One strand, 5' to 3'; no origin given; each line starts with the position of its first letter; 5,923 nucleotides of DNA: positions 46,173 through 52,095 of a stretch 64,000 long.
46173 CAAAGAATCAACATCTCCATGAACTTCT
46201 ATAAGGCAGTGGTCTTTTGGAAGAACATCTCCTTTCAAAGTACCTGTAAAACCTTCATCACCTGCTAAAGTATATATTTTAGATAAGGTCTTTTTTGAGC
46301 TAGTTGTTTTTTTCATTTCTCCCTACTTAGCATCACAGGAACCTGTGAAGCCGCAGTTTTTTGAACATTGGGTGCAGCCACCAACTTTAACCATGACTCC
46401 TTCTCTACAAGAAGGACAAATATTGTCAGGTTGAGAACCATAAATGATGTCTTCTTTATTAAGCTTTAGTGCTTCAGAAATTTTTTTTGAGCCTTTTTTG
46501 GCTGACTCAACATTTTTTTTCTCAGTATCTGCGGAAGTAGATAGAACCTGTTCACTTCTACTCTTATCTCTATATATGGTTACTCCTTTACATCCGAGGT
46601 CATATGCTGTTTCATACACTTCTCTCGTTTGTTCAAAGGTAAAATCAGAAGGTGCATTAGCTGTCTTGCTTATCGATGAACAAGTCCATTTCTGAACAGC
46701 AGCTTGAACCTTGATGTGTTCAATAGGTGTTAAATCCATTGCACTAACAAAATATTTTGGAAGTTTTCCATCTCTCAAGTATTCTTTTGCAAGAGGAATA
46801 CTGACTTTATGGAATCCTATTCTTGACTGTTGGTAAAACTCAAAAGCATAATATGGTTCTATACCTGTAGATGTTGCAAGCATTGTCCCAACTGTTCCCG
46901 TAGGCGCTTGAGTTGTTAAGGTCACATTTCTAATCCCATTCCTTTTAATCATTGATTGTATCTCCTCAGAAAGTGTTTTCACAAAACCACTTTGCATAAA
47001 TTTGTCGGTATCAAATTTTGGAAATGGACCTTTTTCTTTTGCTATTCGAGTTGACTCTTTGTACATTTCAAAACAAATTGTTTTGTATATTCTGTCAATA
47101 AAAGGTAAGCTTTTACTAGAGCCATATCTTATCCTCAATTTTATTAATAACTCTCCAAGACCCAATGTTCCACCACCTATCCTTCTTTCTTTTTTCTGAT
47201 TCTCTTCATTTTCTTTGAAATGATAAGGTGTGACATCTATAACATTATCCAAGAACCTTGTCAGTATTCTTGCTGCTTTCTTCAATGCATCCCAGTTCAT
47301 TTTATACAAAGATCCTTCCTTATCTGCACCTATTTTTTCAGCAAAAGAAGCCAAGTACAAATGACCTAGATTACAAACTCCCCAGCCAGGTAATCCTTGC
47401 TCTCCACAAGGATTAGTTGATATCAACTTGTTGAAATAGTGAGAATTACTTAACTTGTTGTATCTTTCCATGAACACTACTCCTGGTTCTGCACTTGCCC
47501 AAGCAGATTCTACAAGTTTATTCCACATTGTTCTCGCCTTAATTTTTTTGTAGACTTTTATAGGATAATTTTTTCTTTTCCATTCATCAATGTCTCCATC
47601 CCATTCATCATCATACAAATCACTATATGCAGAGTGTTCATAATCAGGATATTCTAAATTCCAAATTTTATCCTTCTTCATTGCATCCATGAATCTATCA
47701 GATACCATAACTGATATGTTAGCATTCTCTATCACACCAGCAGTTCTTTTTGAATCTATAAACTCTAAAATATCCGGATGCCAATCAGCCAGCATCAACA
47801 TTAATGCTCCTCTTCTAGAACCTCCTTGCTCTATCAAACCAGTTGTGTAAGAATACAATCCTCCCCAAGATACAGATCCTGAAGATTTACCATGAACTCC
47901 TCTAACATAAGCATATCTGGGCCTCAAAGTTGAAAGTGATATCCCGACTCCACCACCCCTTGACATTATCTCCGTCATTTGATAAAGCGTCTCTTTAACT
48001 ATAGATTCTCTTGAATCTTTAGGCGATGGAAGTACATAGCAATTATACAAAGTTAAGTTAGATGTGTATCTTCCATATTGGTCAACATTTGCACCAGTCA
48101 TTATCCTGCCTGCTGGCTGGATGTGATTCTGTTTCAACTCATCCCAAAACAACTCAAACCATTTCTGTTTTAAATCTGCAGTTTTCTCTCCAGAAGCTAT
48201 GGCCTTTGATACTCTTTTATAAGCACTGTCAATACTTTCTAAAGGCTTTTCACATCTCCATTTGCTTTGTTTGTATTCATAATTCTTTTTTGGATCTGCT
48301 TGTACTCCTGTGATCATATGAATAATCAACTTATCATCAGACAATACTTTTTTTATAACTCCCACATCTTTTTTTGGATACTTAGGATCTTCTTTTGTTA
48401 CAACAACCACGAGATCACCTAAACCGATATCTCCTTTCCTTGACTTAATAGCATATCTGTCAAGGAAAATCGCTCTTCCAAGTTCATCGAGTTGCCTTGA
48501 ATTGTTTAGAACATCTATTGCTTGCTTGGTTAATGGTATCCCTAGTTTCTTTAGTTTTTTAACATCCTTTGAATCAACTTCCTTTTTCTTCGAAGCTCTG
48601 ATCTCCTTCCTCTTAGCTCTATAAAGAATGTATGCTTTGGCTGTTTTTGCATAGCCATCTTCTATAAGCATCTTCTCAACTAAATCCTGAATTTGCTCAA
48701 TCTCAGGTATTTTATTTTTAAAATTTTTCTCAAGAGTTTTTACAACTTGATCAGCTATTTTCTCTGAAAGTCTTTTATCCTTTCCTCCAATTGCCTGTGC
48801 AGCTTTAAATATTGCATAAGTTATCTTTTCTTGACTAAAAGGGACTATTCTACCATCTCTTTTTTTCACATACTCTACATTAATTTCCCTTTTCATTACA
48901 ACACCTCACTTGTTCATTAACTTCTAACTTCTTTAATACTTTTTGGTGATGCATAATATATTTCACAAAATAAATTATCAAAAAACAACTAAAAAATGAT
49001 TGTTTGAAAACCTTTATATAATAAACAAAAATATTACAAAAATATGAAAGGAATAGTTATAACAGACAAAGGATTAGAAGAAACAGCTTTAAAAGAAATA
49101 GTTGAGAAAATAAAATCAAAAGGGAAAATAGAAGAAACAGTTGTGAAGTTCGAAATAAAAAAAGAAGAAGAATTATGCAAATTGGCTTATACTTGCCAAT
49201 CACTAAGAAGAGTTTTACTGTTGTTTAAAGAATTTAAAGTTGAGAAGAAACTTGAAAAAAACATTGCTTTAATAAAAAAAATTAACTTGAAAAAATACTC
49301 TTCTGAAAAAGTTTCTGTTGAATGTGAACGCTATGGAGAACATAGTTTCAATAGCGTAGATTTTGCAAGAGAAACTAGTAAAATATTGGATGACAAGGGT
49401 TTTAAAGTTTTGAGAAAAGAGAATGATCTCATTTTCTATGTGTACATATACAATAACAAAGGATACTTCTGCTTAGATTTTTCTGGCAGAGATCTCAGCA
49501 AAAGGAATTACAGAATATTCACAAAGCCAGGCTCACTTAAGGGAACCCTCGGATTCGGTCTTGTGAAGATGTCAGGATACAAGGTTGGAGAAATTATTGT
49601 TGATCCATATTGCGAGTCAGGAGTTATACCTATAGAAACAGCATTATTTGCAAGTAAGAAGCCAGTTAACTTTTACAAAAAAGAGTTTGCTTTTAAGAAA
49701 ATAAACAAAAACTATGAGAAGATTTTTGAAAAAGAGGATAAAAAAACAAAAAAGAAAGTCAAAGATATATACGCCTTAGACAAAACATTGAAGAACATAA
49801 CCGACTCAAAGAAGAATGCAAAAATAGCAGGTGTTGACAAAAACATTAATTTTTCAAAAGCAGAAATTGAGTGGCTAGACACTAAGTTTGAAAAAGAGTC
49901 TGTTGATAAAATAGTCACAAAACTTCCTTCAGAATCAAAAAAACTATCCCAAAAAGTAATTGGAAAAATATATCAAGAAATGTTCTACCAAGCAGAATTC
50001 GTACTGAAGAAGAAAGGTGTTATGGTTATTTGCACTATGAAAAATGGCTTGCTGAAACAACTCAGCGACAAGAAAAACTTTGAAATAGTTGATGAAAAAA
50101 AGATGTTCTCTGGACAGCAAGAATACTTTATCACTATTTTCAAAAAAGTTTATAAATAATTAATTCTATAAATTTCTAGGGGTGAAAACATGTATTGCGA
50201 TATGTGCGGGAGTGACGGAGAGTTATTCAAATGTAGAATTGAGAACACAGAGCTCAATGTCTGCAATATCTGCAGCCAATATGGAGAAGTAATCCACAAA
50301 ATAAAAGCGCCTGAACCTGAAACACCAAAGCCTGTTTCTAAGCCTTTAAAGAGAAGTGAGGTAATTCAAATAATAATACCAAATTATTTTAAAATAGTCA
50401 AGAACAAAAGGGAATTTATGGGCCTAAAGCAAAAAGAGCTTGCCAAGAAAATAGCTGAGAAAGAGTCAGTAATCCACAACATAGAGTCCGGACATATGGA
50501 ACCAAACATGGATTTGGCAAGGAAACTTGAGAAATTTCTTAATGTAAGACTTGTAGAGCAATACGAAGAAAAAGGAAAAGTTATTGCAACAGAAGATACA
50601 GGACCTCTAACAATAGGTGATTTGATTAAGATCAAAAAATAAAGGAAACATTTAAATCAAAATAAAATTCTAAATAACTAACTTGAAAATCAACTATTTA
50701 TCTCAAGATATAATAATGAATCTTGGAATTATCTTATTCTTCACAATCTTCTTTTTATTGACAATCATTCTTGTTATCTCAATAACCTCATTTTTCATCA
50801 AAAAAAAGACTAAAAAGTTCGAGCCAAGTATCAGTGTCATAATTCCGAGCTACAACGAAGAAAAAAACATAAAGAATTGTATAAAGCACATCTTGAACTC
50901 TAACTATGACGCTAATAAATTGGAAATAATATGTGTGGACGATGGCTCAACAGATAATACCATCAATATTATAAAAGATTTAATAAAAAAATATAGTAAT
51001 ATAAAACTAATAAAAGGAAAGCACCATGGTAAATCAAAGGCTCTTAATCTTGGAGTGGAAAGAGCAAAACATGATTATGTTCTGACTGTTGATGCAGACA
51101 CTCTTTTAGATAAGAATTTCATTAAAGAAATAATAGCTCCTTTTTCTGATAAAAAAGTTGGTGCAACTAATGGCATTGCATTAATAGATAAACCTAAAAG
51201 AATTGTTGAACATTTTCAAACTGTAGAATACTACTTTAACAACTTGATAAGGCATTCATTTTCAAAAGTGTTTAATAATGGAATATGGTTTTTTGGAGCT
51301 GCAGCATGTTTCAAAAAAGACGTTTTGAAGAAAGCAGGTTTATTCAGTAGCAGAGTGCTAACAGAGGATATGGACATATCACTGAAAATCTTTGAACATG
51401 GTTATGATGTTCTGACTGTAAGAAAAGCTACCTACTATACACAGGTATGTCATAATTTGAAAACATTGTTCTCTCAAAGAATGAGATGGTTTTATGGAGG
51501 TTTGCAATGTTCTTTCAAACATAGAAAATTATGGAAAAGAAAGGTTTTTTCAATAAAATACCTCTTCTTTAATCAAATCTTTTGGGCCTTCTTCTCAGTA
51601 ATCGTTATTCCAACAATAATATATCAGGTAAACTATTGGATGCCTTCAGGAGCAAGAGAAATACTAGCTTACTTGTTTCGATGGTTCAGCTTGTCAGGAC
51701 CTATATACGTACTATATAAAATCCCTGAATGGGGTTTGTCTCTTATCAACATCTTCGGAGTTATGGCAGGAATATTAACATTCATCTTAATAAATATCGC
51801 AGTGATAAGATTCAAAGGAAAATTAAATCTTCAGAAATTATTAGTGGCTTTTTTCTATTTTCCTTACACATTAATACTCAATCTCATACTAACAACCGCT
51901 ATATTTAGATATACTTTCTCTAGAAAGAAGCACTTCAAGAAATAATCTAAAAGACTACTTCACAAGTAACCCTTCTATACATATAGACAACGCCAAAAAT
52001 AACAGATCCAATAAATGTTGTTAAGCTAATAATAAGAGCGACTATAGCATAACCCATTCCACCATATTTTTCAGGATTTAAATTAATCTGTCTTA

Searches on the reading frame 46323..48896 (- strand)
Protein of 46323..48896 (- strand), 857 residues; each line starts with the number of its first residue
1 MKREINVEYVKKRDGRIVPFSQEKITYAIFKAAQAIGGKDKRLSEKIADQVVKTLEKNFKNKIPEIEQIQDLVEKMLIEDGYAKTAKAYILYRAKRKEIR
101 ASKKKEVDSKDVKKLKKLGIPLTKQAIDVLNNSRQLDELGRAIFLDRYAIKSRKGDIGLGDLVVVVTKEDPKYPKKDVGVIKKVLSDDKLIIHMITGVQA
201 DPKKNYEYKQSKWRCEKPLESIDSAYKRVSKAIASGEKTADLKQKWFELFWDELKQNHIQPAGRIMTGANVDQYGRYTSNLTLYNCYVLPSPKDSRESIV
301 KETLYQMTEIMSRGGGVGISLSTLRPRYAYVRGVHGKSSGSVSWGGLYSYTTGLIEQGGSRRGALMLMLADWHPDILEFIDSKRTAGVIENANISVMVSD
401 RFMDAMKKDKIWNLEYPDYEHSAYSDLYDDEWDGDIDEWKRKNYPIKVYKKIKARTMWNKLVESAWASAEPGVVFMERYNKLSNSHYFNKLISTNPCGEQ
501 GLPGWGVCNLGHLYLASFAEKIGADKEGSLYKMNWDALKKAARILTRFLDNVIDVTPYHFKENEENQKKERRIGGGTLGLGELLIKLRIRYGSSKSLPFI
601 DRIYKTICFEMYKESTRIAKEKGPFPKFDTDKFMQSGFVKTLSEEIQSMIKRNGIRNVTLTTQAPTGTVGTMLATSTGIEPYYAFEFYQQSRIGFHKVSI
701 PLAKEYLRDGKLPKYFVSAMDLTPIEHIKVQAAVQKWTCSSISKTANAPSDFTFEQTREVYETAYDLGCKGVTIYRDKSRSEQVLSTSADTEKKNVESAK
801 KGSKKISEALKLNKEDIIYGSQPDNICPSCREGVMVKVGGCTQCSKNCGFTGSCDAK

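Call 10: search_protein_families(library=ncbifam, proteins=[window:46323-48896:-], max_evalue=0.00001)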
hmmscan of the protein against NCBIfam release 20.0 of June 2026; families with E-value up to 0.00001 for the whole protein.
window:46323-48896:- (857 aa): 24 families
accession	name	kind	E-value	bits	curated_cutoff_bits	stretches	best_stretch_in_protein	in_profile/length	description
NF005991.0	PRK08115.1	equivalog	6.6e-188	626.5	854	2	388-851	365-853/858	vitamin B12-dependent ribonucleotide reductase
TIGR02504.1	NrdJ_Z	equivalog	9.5e-159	529.7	399.95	2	211-698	11-492/606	adenosylcobalamin-dependent ribonucleoside-diphosphate reductase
NF006417.0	PRK08665.1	equivalog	6.3e-127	424.8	961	2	216-691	31-453/759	vitamin B12-dependent ribonucleotide reductase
NF005010.0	PRK06406.1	subfamily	3e-121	406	1125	3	6-421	3-386/771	vitamin B12-dependent ribonucleotide reductase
NF006207.0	PRK08332.1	equivalog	9.9e-89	298.2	2400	4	488-694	1234-1445/1684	vitamin B12-dependent ribonucleotide reductase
NF005401.0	PRK06948.1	subfamily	2.2e-82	277.6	906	1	221-794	32-599/604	ribonucleotide reductase-like protein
TIGR02506.1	NrdE_NrdA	equivalog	5.4e-79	266.3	341.05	1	216-773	19-610/616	ribonucleoside-diphosphate reductase subunit alpha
NF005544.0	PRK07207.1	equivalog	7.1e-59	199.5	965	2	283-685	371-793/965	ribonucleoside-diphosphate reductase subunit alpha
NF005122.0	PRK06556.1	equivalog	4.4e-56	190.2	859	2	286-636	161-498/960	vitamin B12-dependent ribonucleotide reductase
NF005101.0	PRK06539.1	equivalog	6.2e-52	176.6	988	1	278-635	219-574/822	ribonucleoside-diphosphate reductase subunit alpha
NF009028.0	PRK12364.1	equivalog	7.4e-51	173.1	1377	3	536-780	587-832/842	ribonucleoside-diphosphate reductase subunit alpha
NF009029.0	PRK12365.1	equivalog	1.5e-48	165.6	1350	2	219-633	399-802/1046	ribonucleoside-diphosphate reductase subunit alpha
NF006279.0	PRK08447.1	equivalog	1.5e-46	159.2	1082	2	537-783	512-774/789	ribonucleoside-diphosphate reductase subunit alpha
NF005483.0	PRK07088.1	equivalog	8.7e-44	149.8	1214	2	530-780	503-754/764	ribonucleoside-diphosphate reductase subunit alpha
NF005736.0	PRK07562.1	equivalog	1.3e-42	145.5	1737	2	390-631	395-603/1222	vitamin B12-dependent ribonucleotide reductase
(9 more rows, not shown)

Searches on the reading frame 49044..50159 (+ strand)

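Call 10: search_protein_families(library=ncbifam, proteins=[window:49044-50159:+], max_evalue=0.00001)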
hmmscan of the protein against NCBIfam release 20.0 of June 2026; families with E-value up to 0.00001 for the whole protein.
window:49044-50159:+ (371 aa): 4 families
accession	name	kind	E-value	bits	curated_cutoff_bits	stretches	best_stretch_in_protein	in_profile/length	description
NF040721.1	Trm14_Arch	equivalog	2.1e-50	171.9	280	1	4-358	4-361/370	tRNA (guanine(6)-N2)-methyltransferase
NF008748.0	PRK11783.1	equivalog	3.9e-29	101.4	466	1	4-345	7-365/704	bifunctional 23S rRNA (guanine(2069)-N(7))-methyltransferase RlmK/23S rRNA (guanine(2445)-N(2))-methyltransferase RlmL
NF040850.1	Trm14_Thcoccales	equivalog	9.9e-24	83.9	480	2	64-205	93-241/365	tRNA (guanine(6)-N2)-methyltransferase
TIGR01177.1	TIGR01177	hypoth_equivalog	1.2e-19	70.9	316.55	1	15-202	19-203/330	TIGR01177 family methyltransferase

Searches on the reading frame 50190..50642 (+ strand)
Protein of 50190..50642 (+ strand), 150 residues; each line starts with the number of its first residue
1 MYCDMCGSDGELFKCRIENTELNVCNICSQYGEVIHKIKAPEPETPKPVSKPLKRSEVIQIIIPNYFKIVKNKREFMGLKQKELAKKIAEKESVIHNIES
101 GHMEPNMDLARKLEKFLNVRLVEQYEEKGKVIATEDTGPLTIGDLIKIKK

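Call 20: search_protein_families(library=pfam, proteins=[window:50190-50642:+], max_evalue=0.0001)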
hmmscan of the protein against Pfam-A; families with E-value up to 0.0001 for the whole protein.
window:50190-50642:+ (150 aa): 1 family
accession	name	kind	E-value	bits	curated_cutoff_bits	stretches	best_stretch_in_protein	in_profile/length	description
PF01381.28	HTH_3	-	1.2e-10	41.6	23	1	71-123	2-54/55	Helix-turn-helix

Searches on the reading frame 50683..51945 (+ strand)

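Call 20: search_protein_families(library=pfam, proteins=[window:50683-51945:+], max_evalue=0.0001)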
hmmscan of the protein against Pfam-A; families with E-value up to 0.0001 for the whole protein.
window:50683-51945:+ (420 aa): 6 families
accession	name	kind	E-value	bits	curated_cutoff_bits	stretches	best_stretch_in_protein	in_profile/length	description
PF00535.33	Glycos_transf_2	-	5.2e-33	114.8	23.3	1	51-179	1-129/168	Glycosyl transferase family 2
PF13641.12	Glyco_tranf_2_3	-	5.7e-31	108.7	27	1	48-272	1-230/230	Glycosyltransferase like family 2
PF13632.12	Glyco_trans_2_3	-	1.5e-21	77.6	27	1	132-327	1-188/198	Glycosyl transferase family group 2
PF13506.12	Glyco_transf_21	-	2.5e-13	50.3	21.7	1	117-269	18-172/174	Glycosyl transferase family 21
PF10111.15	Glyco_tranf_2_2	-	6.1e-12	46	27.3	1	51-148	1-100/276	Glycosyltransferase like family 2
PF03142.21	Chitin_synth_2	-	1.3e-05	24.5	27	0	123-209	195-276/527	Chitin synthase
